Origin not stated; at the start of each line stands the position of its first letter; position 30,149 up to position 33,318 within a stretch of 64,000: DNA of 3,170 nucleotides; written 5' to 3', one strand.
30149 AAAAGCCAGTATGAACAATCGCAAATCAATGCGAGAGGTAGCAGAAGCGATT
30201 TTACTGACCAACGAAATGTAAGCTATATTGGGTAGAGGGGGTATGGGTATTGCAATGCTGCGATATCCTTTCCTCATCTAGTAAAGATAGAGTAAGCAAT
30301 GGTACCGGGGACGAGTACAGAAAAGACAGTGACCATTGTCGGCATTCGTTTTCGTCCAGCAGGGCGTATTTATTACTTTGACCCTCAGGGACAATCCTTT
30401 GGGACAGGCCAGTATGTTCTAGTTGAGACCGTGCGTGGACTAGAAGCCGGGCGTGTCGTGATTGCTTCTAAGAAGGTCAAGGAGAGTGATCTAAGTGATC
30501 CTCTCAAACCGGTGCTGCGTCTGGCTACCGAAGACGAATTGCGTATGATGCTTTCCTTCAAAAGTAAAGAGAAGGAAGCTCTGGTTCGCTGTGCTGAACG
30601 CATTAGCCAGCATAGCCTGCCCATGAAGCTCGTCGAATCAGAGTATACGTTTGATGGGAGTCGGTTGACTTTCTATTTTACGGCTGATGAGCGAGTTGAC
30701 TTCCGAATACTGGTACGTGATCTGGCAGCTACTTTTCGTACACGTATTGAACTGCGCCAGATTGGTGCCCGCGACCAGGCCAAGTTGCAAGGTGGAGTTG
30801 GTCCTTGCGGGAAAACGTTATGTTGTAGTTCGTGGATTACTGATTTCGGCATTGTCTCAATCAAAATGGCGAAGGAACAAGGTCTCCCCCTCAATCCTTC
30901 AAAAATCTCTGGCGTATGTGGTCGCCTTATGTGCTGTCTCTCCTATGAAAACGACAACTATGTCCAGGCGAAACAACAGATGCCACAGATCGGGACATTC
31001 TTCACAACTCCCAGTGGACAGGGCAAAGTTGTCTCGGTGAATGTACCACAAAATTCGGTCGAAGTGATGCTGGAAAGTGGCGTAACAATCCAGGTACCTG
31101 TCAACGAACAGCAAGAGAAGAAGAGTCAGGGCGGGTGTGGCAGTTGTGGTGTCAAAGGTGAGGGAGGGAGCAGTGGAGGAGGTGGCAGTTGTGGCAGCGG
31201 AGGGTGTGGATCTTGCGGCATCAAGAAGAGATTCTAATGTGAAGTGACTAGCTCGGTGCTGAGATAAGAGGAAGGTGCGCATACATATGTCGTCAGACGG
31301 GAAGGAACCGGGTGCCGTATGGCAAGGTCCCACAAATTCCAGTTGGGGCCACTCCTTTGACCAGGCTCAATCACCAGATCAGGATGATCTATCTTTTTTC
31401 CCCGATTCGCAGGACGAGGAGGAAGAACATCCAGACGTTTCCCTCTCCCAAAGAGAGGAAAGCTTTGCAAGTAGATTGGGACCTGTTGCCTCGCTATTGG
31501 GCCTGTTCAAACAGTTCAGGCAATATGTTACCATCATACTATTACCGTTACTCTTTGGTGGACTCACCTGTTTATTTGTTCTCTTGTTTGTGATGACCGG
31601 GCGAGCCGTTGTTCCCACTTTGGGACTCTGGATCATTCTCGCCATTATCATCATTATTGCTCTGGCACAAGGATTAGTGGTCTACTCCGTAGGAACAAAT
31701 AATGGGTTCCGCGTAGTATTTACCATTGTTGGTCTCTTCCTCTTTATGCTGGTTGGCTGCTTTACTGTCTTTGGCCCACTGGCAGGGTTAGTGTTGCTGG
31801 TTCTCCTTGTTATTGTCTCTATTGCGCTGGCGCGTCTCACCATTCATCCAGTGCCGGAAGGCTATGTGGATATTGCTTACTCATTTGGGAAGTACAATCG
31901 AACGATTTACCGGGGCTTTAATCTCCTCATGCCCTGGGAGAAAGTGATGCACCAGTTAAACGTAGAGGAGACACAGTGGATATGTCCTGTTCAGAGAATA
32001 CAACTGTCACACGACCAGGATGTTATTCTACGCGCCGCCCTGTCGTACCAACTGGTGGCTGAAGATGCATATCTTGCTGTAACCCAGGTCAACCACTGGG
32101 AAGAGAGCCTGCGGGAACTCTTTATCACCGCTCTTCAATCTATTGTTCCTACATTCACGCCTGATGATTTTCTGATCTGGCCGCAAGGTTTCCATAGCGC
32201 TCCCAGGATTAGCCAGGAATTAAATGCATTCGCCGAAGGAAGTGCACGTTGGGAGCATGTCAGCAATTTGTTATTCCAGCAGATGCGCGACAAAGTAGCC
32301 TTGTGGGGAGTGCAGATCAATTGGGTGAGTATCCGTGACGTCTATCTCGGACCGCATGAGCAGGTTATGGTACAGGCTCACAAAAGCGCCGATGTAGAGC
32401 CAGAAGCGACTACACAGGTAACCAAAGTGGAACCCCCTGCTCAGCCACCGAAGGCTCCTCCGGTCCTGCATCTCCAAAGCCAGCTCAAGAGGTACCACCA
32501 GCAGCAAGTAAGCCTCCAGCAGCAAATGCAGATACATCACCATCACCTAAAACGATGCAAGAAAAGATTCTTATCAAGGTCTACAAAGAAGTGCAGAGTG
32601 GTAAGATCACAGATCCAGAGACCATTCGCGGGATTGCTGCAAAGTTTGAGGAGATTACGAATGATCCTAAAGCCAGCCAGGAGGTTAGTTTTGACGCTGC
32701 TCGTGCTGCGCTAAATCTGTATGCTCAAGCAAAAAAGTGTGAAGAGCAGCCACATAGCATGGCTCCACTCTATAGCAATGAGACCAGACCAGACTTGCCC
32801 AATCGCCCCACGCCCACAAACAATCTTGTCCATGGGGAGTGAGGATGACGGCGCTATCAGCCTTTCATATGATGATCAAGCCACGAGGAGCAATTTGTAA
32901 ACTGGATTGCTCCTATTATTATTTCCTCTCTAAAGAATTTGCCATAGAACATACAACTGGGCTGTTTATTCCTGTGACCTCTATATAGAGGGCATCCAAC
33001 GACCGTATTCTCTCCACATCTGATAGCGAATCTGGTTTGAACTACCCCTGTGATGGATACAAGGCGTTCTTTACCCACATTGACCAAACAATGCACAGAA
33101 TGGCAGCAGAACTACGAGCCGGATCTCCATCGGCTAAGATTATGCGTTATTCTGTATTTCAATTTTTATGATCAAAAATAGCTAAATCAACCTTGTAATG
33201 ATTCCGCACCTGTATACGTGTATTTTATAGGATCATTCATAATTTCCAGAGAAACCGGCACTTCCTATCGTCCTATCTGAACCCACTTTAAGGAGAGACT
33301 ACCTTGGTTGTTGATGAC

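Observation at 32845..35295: Bacterial nitric-oxide synthase translationally coupled to a C-N hydrolase, preceded by the wreck of a radical-SAM maturase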

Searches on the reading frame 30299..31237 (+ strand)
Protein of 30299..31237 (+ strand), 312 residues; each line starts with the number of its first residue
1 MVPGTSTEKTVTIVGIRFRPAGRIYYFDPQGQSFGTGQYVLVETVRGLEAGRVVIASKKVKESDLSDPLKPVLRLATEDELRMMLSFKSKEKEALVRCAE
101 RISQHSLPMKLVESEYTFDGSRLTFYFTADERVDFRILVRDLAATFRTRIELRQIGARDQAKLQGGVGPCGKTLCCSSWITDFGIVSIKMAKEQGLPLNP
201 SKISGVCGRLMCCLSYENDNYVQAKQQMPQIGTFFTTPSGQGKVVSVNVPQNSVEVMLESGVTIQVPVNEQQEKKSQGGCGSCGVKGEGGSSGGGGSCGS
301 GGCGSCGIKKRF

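Call 6: search_protein_families(library=pfam, proteins=[window:30299-31237:+], max_evalue=0.01)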
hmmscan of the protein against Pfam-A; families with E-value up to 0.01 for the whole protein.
window:30299-31237:+ (312 aa): 1 family
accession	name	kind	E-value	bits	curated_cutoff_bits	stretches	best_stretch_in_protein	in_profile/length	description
PF04468.17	PSP1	-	3.8e-34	117.3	27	1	70-155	1-86/86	PSP1 C-terminal conserved region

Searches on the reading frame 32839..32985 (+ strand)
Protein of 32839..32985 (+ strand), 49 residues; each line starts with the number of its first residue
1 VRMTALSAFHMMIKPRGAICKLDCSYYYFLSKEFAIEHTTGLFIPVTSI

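Call 6: search_protein_families(library=pfam, proteins=[window:32839-32985:+], max_evalue=0.01)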
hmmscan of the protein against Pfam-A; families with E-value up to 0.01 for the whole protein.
seq(49 aa): 0 families

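Call 7: search_protein_families(library=ncbifam, proteins=[window:32839-32985:+], max_evalue=0.1)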
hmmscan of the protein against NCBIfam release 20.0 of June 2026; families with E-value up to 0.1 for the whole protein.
seq(49 aa): 2 families
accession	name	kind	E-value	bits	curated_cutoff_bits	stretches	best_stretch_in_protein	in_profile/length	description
TIGR03942.1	sulfatase_rSAM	equivalog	3.2e-05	23.2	349.45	1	10-37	1-28/363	anaerobic sulfatase maturase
NF010308.0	PRK13745.1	equivalog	9.3e-05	21.5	484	1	9-33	13-37/412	anaerobic sulfatase-maturation protein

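Call 45: search_solved_structures(query=window:32839-32985:+, max_evalue=1, show_alignments=2)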
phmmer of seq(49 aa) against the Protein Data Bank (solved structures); distinct sequences matched with E-value up to 1: 0.
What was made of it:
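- Tried and rejected: PDB sequence search with the N-terminal anSME piece found nothing (call 45).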

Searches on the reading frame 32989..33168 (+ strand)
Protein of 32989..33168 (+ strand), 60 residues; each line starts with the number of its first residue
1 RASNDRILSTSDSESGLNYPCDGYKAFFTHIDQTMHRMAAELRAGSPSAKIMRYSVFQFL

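Call 46: search_solved_structures(query=window:32989-33168:+, max_evalue=1, show_alignments=2)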
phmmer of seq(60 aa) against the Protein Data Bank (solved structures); distinct sequences matched with E-value up to 1: 1.
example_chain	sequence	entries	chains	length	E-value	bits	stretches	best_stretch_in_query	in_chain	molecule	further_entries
4k36_A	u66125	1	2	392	0.3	14.7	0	10-49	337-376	Anaerobic sulfatase-maturating enzyme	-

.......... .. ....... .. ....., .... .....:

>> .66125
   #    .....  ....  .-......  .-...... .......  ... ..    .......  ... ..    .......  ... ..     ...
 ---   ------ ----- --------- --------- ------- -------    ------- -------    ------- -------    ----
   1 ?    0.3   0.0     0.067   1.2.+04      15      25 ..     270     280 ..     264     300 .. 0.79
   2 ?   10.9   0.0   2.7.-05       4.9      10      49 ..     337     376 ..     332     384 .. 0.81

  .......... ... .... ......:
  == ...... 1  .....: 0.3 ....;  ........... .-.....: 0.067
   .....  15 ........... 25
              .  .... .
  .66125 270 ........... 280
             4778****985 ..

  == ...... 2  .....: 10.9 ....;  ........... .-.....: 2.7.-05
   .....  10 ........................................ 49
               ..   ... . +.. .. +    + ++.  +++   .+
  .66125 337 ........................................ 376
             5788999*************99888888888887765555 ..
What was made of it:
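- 32839..33171 (+): Remnant of an anSME-type radical-SAM/SPASM gene. It has 111 codons in one frame with one internal stop (32986-32988). Only the first ~30 and last ~40 residues of the family survive, and CxxxCxxC has degenerated to CxxxCxxY. There is a weak match of the C-terminal piece to PDB 4k36 residues 337-376, call 46.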

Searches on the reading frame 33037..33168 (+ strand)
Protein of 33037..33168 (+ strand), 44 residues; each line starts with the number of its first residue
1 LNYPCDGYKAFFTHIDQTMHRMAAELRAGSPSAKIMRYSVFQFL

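Call 6: search_protein_families(library=pfam, proteins=[window:33037-33168:+], max_evalue=0.01)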
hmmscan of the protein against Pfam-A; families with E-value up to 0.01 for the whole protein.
seq(44 aa): 0 families

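Call 7: search_protein_families(library=ncbifam, proteins=[window:33037-33168:+], max_evalue=0.1)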
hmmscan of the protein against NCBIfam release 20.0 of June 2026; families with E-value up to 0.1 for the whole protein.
seq(44 aa): 2 families
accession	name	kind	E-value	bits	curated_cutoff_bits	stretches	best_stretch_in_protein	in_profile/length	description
NF010308.0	PRK13745.1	equivalog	5.1e-05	22.4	484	1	1-38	367-404/412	anaerobic sulfatase-maturation protein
TIGR03942.1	sulfatase_rSAM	equivalog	0.03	13.4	349.45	1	2-24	340-362/363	anaerobic sulfatase maturase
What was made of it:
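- Checked: The last 38 residues match positions 367-404 of the 412-position PRK13745 model (E 5.1e-5) (call 7).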
